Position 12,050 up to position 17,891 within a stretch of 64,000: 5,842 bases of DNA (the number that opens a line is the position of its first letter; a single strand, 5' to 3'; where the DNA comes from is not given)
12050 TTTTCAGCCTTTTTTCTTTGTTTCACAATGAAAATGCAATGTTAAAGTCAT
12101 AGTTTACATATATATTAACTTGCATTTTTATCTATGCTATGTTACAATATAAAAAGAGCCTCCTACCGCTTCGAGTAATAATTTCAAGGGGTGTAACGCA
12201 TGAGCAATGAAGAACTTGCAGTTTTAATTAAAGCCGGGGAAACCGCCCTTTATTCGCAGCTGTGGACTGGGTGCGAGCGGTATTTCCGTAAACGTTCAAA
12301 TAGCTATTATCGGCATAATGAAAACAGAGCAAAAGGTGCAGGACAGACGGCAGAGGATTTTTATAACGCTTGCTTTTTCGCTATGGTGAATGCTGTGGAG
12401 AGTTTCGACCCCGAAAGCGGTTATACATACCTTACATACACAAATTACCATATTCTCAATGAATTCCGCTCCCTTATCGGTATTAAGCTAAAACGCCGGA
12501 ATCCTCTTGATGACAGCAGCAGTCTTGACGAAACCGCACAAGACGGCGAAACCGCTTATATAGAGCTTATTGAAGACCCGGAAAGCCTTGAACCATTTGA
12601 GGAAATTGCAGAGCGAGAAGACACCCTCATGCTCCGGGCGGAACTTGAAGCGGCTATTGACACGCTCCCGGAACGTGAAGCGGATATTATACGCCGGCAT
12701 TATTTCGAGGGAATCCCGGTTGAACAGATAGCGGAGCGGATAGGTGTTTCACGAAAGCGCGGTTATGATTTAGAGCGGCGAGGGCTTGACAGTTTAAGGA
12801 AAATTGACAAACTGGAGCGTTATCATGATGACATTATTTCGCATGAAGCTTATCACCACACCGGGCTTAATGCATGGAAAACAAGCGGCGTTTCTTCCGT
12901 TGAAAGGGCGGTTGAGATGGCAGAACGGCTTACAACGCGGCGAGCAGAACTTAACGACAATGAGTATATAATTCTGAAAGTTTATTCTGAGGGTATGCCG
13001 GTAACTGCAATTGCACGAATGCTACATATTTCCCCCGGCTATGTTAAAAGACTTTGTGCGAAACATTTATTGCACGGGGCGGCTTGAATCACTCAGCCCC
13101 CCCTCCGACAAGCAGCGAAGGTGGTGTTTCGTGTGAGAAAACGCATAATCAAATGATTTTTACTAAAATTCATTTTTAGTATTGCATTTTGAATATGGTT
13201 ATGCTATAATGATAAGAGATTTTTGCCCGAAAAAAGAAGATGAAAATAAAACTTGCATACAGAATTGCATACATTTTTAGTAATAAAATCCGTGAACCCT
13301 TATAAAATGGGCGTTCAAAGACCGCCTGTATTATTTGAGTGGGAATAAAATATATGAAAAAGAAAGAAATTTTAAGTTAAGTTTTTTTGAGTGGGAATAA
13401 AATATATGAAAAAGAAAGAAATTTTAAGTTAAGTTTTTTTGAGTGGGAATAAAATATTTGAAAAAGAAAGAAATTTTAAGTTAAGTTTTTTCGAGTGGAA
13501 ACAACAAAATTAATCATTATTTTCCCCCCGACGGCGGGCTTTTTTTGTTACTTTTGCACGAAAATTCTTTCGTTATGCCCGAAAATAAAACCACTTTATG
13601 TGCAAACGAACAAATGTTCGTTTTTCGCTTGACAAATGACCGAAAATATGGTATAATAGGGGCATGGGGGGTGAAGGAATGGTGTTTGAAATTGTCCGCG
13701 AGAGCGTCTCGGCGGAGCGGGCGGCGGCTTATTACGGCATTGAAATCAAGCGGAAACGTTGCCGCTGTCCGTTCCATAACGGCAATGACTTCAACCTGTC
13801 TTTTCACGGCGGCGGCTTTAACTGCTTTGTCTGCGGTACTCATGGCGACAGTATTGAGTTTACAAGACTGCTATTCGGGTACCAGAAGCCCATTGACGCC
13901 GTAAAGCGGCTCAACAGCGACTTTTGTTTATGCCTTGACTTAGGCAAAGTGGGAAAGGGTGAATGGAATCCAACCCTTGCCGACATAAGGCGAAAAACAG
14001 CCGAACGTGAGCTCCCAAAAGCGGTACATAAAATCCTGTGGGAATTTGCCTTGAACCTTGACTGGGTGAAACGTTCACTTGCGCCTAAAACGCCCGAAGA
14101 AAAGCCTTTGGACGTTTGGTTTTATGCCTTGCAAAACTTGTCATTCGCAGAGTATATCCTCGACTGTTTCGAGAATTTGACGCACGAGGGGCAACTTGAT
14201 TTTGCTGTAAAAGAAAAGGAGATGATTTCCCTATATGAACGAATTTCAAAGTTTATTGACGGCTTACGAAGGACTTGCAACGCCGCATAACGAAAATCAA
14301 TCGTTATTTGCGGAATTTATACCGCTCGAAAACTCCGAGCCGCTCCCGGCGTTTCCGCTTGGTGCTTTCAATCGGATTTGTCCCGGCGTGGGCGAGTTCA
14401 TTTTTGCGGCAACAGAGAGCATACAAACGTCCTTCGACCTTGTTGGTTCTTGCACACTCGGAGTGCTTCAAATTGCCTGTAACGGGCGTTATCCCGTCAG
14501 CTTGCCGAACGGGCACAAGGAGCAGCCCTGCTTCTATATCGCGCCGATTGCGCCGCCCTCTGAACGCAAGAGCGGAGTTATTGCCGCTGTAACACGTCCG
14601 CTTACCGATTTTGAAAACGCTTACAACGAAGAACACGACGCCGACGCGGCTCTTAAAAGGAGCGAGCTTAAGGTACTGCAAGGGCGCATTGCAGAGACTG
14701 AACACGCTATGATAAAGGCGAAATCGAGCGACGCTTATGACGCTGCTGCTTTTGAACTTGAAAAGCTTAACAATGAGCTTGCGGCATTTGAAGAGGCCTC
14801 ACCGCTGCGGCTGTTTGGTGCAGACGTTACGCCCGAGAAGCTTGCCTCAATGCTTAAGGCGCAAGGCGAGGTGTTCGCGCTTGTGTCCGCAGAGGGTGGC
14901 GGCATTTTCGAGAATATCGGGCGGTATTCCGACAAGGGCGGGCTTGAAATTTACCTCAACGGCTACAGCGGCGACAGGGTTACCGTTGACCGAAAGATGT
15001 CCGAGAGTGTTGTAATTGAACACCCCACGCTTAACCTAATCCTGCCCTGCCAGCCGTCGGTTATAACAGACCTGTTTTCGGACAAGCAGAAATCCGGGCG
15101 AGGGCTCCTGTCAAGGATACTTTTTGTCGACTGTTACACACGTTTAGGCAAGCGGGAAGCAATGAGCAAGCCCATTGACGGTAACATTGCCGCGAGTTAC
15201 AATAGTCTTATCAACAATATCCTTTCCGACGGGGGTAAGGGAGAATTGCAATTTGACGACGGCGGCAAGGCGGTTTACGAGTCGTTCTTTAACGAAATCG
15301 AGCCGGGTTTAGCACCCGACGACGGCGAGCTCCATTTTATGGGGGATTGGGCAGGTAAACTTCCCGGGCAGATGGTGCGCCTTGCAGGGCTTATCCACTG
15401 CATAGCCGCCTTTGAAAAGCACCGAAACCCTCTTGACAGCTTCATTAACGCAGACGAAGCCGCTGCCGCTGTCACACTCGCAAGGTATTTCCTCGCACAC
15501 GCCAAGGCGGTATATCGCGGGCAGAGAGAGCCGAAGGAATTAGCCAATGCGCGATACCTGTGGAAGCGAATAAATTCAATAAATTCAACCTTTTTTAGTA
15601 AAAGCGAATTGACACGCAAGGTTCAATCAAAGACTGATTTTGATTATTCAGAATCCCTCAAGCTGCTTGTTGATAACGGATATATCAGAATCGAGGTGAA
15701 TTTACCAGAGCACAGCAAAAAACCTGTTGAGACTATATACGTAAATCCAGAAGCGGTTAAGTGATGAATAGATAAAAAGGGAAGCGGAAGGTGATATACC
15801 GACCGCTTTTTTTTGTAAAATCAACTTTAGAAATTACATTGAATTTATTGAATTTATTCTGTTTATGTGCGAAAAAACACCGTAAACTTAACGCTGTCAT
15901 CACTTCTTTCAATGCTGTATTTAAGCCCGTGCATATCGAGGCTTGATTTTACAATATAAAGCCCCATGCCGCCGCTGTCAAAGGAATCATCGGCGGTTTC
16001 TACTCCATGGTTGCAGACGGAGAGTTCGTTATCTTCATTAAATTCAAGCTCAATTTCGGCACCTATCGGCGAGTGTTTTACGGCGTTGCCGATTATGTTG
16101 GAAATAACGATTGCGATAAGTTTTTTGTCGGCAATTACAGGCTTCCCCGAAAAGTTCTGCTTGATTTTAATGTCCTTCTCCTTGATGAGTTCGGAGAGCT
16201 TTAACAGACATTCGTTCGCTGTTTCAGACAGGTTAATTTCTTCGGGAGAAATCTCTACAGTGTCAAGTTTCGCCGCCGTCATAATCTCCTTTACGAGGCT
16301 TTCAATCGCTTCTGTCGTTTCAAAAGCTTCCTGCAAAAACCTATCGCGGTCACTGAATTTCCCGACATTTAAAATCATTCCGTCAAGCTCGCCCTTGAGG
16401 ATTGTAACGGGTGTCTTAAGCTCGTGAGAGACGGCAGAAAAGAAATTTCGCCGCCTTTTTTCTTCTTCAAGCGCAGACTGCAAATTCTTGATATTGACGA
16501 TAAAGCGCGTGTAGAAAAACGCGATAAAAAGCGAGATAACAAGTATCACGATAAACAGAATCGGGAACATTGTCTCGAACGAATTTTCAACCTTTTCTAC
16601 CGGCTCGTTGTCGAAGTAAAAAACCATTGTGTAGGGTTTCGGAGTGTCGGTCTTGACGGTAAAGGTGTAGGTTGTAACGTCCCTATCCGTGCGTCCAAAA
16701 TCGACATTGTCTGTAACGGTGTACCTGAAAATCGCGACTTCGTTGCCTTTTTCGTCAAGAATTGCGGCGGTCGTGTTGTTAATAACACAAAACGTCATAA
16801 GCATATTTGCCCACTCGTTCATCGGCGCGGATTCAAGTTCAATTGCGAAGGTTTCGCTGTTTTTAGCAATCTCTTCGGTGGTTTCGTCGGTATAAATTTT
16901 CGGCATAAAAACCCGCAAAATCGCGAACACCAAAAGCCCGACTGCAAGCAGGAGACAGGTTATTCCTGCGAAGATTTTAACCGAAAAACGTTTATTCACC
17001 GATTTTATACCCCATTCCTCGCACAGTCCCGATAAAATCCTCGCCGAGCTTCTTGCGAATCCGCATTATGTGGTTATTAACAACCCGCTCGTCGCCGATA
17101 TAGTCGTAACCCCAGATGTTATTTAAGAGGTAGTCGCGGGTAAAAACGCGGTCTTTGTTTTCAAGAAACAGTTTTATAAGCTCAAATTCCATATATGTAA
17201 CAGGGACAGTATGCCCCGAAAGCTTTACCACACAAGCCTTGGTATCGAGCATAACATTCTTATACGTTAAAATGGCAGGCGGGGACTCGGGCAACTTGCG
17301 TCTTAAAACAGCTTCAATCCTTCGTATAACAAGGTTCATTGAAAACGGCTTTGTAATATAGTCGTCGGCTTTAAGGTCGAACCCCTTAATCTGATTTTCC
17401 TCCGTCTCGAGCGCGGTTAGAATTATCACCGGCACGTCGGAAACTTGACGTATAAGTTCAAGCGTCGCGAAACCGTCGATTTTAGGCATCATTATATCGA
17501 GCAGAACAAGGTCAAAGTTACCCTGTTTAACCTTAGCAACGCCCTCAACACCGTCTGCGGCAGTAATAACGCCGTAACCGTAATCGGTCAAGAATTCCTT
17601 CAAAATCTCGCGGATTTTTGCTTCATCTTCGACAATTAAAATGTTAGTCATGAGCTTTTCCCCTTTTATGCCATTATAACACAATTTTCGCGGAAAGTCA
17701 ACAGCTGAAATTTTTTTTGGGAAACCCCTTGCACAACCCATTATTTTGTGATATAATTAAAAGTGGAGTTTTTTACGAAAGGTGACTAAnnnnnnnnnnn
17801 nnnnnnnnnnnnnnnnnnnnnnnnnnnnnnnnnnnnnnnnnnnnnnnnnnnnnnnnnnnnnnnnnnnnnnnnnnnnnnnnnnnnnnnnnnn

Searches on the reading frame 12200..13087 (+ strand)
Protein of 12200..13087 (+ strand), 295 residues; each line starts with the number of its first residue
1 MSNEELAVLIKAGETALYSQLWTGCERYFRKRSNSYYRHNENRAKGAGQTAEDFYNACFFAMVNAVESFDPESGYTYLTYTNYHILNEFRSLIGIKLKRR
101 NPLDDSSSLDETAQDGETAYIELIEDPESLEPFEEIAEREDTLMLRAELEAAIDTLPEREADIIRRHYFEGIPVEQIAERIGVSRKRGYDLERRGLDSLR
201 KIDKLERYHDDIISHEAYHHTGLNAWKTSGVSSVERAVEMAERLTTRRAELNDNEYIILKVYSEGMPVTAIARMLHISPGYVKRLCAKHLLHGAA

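Call 98: search_protein_families(library=pfam, proteins=[window:12200-13087:+], max_evalue=0.00001)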
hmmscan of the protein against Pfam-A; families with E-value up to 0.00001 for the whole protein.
window:12200-13087:+ (295 aa): 5 families
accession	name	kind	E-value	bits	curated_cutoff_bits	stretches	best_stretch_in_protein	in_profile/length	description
PF04545.22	Sigma70_r4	-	1.2e-15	57.2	24.1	1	152-201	1-50/50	Sigma-70, region 4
PF08281.18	Sigma70_r4_2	-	5.1e-13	48.9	25.7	1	147-185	2-40/54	Sigma-70, region 4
PF13384.12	HTH_23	-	4.1e-09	36.4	24.6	0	258-284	10-36/50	Homeodomain-like domain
PF02796.21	HTH_7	-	5.7e-07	30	23.8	0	162-185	12-35/45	Helix-turn-helix domain of resolvase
PF13518.12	HTH_28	-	2e-06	28.2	25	0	262-288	9-35/52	Helix-turn-helix domain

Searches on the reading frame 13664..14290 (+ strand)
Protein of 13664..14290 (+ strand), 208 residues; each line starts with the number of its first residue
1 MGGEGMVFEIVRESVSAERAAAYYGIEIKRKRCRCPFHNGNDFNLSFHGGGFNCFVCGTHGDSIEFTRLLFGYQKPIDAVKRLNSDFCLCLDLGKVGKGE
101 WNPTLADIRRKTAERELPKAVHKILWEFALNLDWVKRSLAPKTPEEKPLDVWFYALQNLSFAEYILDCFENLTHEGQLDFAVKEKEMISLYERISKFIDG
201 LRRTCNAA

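Call 99: search_protein_families(library=pfam, proteins=[window:13664-14290:+], max_evalue=0.00001)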
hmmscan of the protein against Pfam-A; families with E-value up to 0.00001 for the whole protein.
window:13664-14290:+ (208 aa): 1 family
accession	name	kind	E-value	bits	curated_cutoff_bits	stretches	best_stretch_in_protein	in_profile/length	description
PF01807.25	Zn_ribbon_DnaG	-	2e-06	28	24.9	1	32-84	33-86/98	CHC2 zinc finger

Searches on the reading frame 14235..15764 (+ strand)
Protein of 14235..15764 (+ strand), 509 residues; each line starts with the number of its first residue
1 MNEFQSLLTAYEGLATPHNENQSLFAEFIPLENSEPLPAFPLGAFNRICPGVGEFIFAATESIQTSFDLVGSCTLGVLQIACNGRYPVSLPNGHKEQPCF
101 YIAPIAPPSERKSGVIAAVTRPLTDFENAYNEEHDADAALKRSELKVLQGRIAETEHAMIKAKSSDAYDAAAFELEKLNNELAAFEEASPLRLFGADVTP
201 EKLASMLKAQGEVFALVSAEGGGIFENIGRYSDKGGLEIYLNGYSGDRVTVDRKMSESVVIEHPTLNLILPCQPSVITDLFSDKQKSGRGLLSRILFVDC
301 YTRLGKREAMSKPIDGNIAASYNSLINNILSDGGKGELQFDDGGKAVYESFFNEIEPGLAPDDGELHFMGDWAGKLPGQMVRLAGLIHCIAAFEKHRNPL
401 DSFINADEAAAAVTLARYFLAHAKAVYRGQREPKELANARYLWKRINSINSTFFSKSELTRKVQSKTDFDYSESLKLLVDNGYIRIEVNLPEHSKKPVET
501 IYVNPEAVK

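Call 99: search_protein_families(library=pfam, proteins=[window:14235-15764:+], max_evalue=0.00001)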
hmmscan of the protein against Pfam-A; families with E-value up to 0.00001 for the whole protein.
window:14235-15764:+ (509 aa): 1 family
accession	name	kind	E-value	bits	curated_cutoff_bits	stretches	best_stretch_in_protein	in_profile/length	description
PF13148.11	DUF3987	-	7.5e-79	266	27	1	64-427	1-362/364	Protein of unknown function (DUF3987)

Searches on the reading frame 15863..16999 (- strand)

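Call 99: search_protein_families(library=pfam, proteins=[window:15863-16999:-], max_evalue=0.00001)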
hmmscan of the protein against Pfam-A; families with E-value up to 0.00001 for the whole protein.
window:15863-16999:- (378 aa): 2 families
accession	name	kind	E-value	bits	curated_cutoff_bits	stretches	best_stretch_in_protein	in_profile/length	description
PF00512.31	HisKA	-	6.8e-09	36.1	26.9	1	183-247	2-65/66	His Kinase A (phospho-acceptor) domain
PF02518.31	HATPase_c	-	2e-07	31.9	26.4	1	291-375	2-106/111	Histidine kinase-, DNA gyrase B-, and HSP90-like ATPase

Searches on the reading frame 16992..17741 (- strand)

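Call 99: search_protein_families(library=pfam, proteins=[window:16992-17741:-], max_evalue=0.00001)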
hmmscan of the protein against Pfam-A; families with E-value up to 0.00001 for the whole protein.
window:16992-17741:- (249 aa): 2 families
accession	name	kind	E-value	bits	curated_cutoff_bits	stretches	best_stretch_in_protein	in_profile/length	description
PF00072.30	Response_reg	-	8.2e-30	103.7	30.2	1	34-142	1-110/111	Response regulator receiver domain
PF00486.34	Trans_reg_C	-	8.8e-23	80.6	26.2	1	177-246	2-76/77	Transcriptional regulatory protein, C terminal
